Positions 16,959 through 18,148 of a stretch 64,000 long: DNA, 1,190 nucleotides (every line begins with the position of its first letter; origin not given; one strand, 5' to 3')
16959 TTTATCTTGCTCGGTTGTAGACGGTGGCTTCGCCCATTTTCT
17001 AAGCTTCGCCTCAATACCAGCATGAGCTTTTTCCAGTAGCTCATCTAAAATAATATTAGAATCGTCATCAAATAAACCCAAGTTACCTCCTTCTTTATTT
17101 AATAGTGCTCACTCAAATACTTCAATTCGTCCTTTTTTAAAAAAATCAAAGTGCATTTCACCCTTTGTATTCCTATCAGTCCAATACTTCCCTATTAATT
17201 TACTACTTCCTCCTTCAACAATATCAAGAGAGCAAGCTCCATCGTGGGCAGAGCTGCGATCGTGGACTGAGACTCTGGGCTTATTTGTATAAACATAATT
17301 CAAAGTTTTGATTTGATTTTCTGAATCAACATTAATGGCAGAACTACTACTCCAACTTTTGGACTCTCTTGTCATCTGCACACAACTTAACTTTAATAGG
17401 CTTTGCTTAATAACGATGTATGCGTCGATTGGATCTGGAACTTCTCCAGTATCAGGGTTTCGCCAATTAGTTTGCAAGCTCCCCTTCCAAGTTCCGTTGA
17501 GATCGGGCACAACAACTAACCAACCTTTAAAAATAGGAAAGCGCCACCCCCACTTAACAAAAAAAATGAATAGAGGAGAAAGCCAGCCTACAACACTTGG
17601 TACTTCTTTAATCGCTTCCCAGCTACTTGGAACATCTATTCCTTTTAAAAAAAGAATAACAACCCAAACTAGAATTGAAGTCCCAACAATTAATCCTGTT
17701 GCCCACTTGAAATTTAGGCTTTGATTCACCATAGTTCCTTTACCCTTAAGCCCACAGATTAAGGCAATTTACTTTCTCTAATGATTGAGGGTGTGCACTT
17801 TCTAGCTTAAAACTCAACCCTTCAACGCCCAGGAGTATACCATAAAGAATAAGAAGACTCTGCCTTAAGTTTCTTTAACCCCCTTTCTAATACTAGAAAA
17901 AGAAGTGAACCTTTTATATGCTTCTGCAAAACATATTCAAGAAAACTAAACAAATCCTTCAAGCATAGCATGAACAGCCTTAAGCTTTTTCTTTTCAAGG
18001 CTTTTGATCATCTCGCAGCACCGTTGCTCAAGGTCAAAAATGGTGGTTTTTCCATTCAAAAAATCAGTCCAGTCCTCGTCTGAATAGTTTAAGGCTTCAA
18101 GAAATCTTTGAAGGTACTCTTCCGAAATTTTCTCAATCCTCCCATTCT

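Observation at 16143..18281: Minimal CBASS-like module (2TM/beta-rich effector + CD-NTase-like cyclase) with an XRE regulator, wedged beside tRNA-Cys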

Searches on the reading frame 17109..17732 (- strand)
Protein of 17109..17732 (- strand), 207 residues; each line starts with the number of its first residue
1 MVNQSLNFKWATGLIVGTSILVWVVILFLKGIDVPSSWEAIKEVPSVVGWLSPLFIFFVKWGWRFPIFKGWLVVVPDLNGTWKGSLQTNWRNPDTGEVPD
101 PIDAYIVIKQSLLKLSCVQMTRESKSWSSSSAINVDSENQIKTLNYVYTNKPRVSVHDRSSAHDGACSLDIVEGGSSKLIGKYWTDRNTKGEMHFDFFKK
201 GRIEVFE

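Call 4: search_protein_families(library=pfam, proteins=[window:17109-17732:-], max_evalue=1)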
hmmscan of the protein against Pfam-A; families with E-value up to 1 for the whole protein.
window:17109-17732:- (207 aa): 1 family
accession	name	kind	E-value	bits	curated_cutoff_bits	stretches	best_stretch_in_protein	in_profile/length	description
PF18153.7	Cap15_CD_rec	-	8.9e-21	74.9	31.2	1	75-195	3-120/122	Cap15, cyclic dinucleotide receptor domain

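Call 5: search_protein_families(library=padloc, proteins=[window:17109-17732:-], max_evalue=1)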
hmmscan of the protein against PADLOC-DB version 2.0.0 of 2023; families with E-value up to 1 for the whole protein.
window:17109-17732:- (207 aa): 17 families
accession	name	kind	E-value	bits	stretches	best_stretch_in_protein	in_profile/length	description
PDLC00702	Effector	-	1.6e-71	237.9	1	5-206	3-204/211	2TM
PDLC00694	Effector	-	8.2e-56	186.8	1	14-206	9-198/208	2TM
PDLC00704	Effector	-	4.6e-43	145.2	1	15-198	14-201/207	2TM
PDLC00673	Effector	-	8.7e-40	134.3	1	21-199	17-193/214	2TM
PDLC00705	Effector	-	8.9e-29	98.8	1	24-193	28-195/203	2TM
PDLC00703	Effector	-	1.1e-28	98.3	1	20-200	23-198/204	2TM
PDLC00714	Effector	-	6.6e-27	92.3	1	16-200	12-195/200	2TM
PDLC00708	Effector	-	8e-25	85.5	1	43-196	49-190/191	2TM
PDLC00686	Effector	-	9e-22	75.7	1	46-195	60-204/209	2TM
PDLC00683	Effector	-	8.6e-17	59.4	1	19-199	16-181/185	2TM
PDLC00671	Effector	-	1.5e-16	58.9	1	29-190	29-208/223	2TM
PDLC00679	Effector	-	8.6e-15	53.1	1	60-189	65-200/218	2TM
PDLC00682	Effector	-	3.4e-14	51.1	1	18-191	19-204/218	2TM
PDLC00669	Effector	-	5.4e-14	50.2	1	42-194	34-193/206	2TM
PDLC00674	Effector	-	1.4e-12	45.6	2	94-188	114-212/246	2TM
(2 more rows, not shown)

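Call 6: search_protein_families(library=ncbifam, proteins=[window:17109-17732:-], max_evalue=1)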
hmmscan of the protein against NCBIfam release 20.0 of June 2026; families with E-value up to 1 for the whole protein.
window:17109-17732:- (207 aa): 1 family
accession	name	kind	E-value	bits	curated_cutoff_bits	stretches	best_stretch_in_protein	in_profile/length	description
NF007077.0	PRK09528.1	subfamily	0.047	12.2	429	1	54-85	20-51/421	galactoside permease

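Call 14: search_solved_structures(query=window:17109-17732:-, max_evalue=1, show_alignments=2)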
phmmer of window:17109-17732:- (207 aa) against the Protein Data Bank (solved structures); distinct sequences matched with E-value up to 1: 1.
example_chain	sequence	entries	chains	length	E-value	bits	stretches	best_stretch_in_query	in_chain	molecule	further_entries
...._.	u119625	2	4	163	0.43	13.3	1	26-89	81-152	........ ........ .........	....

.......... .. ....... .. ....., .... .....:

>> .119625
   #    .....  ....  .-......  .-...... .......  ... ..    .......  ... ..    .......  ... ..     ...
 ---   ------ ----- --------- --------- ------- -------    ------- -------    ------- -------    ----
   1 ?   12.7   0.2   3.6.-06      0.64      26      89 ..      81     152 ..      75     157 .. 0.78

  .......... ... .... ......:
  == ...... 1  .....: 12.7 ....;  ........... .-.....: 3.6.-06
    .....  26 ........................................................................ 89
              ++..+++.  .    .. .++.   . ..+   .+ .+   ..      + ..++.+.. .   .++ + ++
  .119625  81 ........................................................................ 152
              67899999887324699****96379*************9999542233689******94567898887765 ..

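Call 38: find_related_loci(query=A2, collection=metagenome_contigs, flank=4000)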
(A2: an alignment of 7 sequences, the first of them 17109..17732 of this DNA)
Query A2 (207 aa) in metagenome_contigs; peptide patterns used: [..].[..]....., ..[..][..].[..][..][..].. (x = any residue, [..] = any of these).
599 stretches matched a pattern (row limit reached: there are more); 334 encode a relative of the query (tblastn E <= 1e-3); the best 80 are kept; 80 distinct loci.
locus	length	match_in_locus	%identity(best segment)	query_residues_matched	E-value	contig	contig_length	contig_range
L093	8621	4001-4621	100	1-207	8e-138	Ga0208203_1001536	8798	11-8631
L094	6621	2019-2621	44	4-204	2e-58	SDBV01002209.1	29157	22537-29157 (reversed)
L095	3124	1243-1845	44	4-204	5e-57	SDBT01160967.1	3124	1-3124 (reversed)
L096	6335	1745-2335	46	4-200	3e-55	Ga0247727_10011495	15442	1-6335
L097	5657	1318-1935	41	1-206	2e-54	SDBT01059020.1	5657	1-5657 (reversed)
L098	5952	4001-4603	44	4-204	2e-52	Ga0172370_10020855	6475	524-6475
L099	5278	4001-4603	44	4-204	2e-52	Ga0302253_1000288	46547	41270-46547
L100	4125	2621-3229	43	2-204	3e-52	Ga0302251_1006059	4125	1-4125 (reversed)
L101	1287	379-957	46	14-206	1e-54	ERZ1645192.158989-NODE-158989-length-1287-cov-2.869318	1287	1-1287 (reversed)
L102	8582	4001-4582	43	4-197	1e-51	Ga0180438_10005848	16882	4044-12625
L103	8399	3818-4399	42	4-197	1e-51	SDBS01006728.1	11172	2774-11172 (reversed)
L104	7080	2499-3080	43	4-197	2e-51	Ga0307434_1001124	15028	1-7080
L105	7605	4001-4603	42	4-204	2e-51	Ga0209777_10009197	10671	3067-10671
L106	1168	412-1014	41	4-204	3e-54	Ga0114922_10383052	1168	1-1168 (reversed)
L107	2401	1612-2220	41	4-206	3e-51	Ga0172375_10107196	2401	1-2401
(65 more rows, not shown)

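Call 51: find_homologous_proteins(query=window:17109-17732:-, max_evalue=1e-8)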
Query window:17109-17732:- (207 aa): 24 proteins with E <= 1e-8 among 76 candidates.
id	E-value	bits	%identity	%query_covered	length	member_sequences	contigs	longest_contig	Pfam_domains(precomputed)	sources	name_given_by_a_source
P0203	4.1e-137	473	100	100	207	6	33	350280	PF18153.8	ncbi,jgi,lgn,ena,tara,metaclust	tara:strand:+ start:47454 stop:48077 length:624 start_codon:yes stop_codon:yes gene_type:complete|me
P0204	2.1e-109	382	76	100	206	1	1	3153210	PF18153.8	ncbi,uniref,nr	ncbi:hypothetical protein BALOs_0738 [Halobacteriovorax sp. BALOs_7]|uniref:Cap15 family cyclic dinu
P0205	3.6e-100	352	70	100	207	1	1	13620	PF18153.8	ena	-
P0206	1.9e-97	343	69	99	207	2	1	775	PF18153.8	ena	-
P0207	9.0e-84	298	59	100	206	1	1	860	PF18153.8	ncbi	-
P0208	1.1e-79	285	57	99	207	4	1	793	PF18153.8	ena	-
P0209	7.2e-77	276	57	99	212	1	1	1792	PF18153.8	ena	-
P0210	1.4e-75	272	60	93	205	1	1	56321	PF18153.8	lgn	-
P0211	2.5e-70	254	53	100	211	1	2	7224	PF18153.8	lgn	-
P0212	2.1e-68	248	50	100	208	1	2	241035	PF18153.8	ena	-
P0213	5.7e-68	247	52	96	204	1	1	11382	PF18153.8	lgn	-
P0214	1.1e-66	242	52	93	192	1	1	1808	PF18153.8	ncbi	-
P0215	2.8e-66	241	54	99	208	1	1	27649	PF18153.8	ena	-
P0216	1.2e-62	229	48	96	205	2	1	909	PF18153.8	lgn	-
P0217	2.3e-62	228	55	96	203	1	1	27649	PF18153.8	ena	-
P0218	1.3e-61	226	49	100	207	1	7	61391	PF18153.8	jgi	jgi:hypothetical protein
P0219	7.6e-59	217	71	64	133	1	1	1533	PF18153.8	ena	-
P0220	1.1e-56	210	45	97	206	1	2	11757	PF18153.8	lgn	-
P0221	1.1e-56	210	44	100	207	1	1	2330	PF18153.8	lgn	-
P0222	9.5e-48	181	43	92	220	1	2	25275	PF18153.8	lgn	-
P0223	8.2e-37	145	46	65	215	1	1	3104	PF18153.8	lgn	-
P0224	2.2e-30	124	37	94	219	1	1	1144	PF18153.8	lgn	-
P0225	1.1e-19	89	33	73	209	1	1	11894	PF18153.8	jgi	jgi:hypothetical protein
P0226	3.1e-14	71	28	72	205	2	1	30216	PF18153.8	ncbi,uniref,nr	ncbi:hypothetical protein HX071_17320 [Myroides marinus]|uniref:Cap15 family cyclic dinucleotide rec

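Call 53: find_encoding_contigs(protein=P0205, flank=5000, max_places=2)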
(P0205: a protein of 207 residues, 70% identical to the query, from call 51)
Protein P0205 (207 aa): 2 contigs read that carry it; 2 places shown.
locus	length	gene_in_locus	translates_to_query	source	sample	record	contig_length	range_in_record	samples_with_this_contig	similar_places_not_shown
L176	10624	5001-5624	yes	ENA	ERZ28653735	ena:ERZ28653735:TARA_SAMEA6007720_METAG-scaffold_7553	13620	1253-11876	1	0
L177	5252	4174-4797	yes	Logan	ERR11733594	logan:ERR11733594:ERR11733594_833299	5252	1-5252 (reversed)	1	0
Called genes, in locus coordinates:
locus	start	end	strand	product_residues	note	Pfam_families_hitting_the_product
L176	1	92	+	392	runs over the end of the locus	-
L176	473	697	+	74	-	-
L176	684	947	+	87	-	PF05016:ParE_toxin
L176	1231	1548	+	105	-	PF07508:Recombinase (weak)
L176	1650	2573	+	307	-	-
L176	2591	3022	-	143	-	-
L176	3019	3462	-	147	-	-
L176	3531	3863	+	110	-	-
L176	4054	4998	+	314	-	PF26305:CD_NTase_C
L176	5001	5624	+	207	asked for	PF18153:Cap15_CD_rec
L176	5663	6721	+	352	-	PF14022:DUF4238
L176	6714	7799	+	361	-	-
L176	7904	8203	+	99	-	PF01381:HTH_3 (weak), PF13443:HTH_26 (weak)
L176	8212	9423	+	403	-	PF08238:Sel1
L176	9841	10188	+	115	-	PF12844:HTH_19 (faint), PF13560:HTH_31 (weak), PF01381:HTH_3, PF13443:HTH_26 (weak)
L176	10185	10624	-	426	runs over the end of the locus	-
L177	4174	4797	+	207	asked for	PF18153:Cap15_CD_rec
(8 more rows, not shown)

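Call 54: find_encoding_contigs(protein=P0210, flank=5000, max_places=2)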
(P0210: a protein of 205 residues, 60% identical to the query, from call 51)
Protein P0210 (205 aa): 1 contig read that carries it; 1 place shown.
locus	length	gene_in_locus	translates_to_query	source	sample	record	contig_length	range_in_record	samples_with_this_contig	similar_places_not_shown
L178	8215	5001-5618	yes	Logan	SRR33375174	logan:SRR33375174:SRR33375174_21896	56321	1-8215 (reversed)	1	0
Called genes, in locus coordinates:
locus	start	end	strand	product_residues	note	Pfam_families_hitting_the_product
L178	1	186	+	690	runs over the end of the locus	PF08298:AAA_PrkA, PF06798:PrkA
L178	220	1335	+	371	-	PF03372:Exo_endo_phos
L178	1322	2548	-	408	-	PF00587:tRNA-synt_2b, PF03129:HGTP_anticodon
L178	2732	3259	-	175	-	PF13302:Acetyltransf_3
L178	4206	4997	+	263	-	PF26305:CD_NTase_C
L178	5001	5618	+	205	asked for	PF18153:Cap15_CD_rec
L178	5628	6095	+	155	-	PF13676:TIR_2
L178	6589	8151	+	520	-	PF18730:HEPN_Cthe2314 (faint), PF18733:HEPN_LA2681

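Call 55: find_encoding_contigs(protein=P0215, flank=6000, max_places=2)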
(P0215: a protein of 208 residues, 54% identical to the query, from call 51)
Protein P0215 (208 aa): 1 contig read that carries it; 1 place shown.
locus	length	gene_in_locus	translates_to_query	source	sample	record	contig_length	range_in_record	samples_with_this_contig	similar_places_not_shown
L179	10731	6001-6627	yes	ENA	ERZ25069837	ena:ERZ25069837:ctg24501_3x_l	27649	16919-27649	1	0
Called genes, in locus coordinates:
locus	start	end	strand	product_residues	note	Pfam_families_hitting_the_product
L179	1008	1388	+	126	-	-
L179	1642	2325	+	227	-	-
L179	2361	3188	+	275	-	-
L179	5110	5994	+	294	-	PF26305:CD_NTase_C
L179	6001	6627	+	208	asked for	PF18153:Cap15_CD_rec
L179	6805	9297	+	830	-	PF07693:KAP_NTPase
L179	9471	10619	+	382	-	-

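Call 64: predict_structure(alignment_id=A3)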
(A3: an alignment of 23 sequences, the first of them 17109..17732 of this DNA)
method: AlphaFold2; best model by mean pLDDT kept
length: 207 residues; sequences in the alignment: 23
mean_pLDDT: 91.5   pTM: 0.83
mean pLDDT of the five models: 91.5, 90.1, 90.0, 89.2, 89.2
residues with pLDDT >= 90: 155; 70-90: 49; 50-70: 1; < 50: 2
segments of 3 or more residues with pLDDT < 50: none
pLDDT, mean of each block of 10 residues (from residue 1): 75 94 94 84 93 93 92 93 95 90 97 94 94 88 95 82 95 90 94 97 91
secondary structure, 60 per line:
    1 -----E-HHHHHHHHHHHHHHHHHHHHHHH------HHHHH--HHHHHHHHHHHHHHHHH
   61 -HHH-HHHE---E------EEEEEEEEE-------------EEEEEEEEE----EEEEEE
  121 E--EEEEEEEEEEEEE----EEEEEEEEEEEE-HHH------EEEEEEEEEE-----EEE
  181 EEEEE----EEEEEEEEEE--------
elements in order: H8-30 H37-41 H44-60 E80-88 E102-110 E115-121 E124-136 E141-152 E163-172 E178-185 E190-199

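Call 67: fold_search(model_id=the predicted structure, library=pdb)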
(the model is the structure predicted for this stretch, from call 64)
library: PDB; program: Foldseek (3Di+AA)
matches with E <= 10: 1044; with E <= 0.001: 3
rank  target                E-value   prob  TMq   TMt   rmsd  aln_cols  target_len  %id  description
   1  7n34                  1.6e-05  1.00  0.45  0.83   2.9       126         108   21  Structure of Yersinia aleksiciae Cap15 cyclic dinucleotide receptor, crystal form 1 (released 2021-11-17)
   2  7n35_B                5.7e-05  1.00  0.40  0.77   4.4       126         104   20  Structure of Yersinia aleksiciae Cap15 cyclic dinucleotide receptor, crystal form 2 (released 2021-11-17)
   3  7n35_A                7.6e-05  1.00  0.43  0.81   3.7       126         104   19  Structure of Yersinia aleksiciae Cap15 cyclic dinucleotide receptor, crystal form 2 (released 2021-11-17)
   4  2hzs_D                1.1e-02  0.23  0.14  0.14  13.5       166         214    5  Structure of the Mediator head submodule Med8C/18/20 (released 2006-09-12)
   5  1swl_C                1.9e-02  1.00  0.38  0.66   4.9       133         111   11  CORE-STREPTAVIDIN MUTANT W108F AT PH 7.0 (released 1999-02-09)
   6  5jd2_D                2.0e-02  1.00  0.38  0.64   4.3       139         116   11  SFX structure of corestreptavidin-selenobiotin complex (released 2016-11-16)
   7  4dne_A                2.0e-02  1.00  0.38  0.62   5.4       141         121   12  Crystal structure of a triple-mutant of streptavidin in complex with desthiobiotin (released 2012-09-26)
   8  1mep_A                2.0e-02  1.00  0.38  0.62   4.6       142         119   10  Crystal Structure of Streptavidin Double Mutant S45A/D128A with Biotin: Cooperative Hydrogen-Bond Interactions in the  (released 2003-09-02)
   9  6x1k_MODEL_1_A        2.4e-02  0.85  0.30  0.42   6.3       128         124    8  Solution NMR structure of de novo designed TMB2.3 (released 2021-02-17)
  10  5yvf_C                2.4e-02  0.82  0.27  0.19  11.9       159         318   16  Crystal structure of BFA1 (released 2018-08-08)
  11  2jgs_B                2.4e-02  0.60  0.21  0.34  13.9       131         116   12  Circular permutant of avidin (released 2008-03-04)
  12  4ayn_B                2.5e-02  0.92  0.30  0.46   6.0       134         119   10  Structure of the C-terminal barrel of Neisseria meningitidis FHbp Variant 2 (released 2012-11-07)
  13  4xmh_A                2.5e-02  0.84  0.30  0.32  12.5       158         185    9  Crystal structure of nitrophorin 7 from Rhodnius prolixus at pH 7.8 complexed with Gly-Gly-Gly (released 2015-07-29)
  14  6qmu_A                2.5e-02  0.80  0.26  0.29   9.2       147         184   10  A tetrahedral boronic acid diester formed by a non-natural amino acid in the ligand pocket of an engineered lipocalin (released 2019-08-28)
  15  6cuj_B                2.5e-02  0.69  0.23  0.29  12.9       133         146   10  Crystal structure of the C-terminal domain of neisserial heparin binding antigen (NHBA) (released 2018-09-26)
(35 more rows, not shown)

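Call 77: search_protein_families(library=padloc, proteins=[L176:4054-4998:+], max_evalue=0.001)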
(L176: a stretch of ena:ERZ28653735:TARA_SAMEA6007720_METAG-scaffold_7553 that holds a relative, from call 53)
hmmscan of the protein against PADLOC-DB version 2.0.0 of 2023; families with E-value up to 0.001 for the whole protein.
L176:4054-4998:+ (314 aa): 14 families
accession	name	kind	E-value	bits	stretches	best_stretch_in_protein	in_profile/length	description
PDLC00801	Cyclase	-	1.2e-99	331.2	1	18-312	3-294/295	oligonucleotide-cyclase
PDLC00794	Cyclase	-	4.6e-76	253.9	1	20-307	4-290/297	oligonucleotide-cyclase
PDLC00788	Cyclase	-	4.9e-56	188.4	1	23-293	7-276/297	oligonucleotide-cyclase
PDLC00812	Cyclase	-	2.1e-51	172.7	1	13-299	38-338/352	oligonucleotide-cyclase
PDLC00789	Cyclase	-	1.4e-20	71.8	1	42-260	15-213/261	oligonucleotide-cyclase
PDLC00772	Cyclase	-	1.2e-18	65.2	1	33-262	66-297/375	oligonucleotide-cyclase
PDLC00807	Cyclase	-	6.1e-18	63.1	1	30-251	48-263/342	oligonucleotide-cyclase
PDLC00784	Cyclase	-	2.1e-13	48.2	1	111-305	147-336/351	oligonucleotide-cyclase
PDLC00786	Cyclase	-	2e-06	25.4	0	149-253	124-212/293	oligonucleotide-cyclase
PDLC00809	Cyclase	-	1.3e-05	22.9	1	31-249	17-209/295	oligonucleotide-cyclase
PDLC00773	Cyclase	-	1.4e-05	22.9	0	119-247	94-205/334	oligonucleotide-cyclase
PDLC00810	Cyclase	-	3.9e-05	21.3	1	34-224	20-188/335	oligonucleotide-cyclase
PDLC00823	Cyclase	-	6.9e-05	20.6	1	24-216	9-173/285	oligonucleotide-cyclase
PDLC00822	Cyclase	-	0.00059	17.3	0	189-224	199-234/375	oligonucleotide-cyclase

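Call 90: find_encoding_contigs(protein=P0209, flank=3000, max_places=2)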
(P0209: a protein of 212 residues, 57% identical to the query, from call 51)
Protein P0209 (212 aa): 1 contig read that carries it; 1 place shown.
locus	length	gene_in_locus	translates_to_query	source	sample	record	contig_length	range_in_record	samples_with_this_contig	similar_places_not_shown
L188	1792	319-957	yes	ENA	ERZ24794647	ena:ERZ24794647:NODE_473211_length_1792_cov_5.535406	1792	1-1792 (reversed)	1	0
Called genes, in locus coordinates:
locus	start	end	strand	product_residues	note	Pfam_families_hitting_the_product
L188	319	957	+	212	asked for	PF18153:Cap15_CD_rec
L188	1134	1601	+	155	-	-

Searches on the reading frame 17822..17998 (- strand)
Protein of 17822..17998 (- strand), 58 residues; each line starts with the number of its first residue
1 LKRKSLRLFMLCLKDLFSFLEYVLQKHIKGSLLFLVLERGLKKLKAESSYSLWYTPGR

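Call 83: search_protein_families(library=padloc, proteins=[window:17822-17998:-], max_evalue=0.00001)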
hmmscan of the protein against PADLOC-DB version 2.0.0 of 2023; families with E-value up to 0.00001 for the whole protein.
window:17822-17998:- (58 aa): 0 families
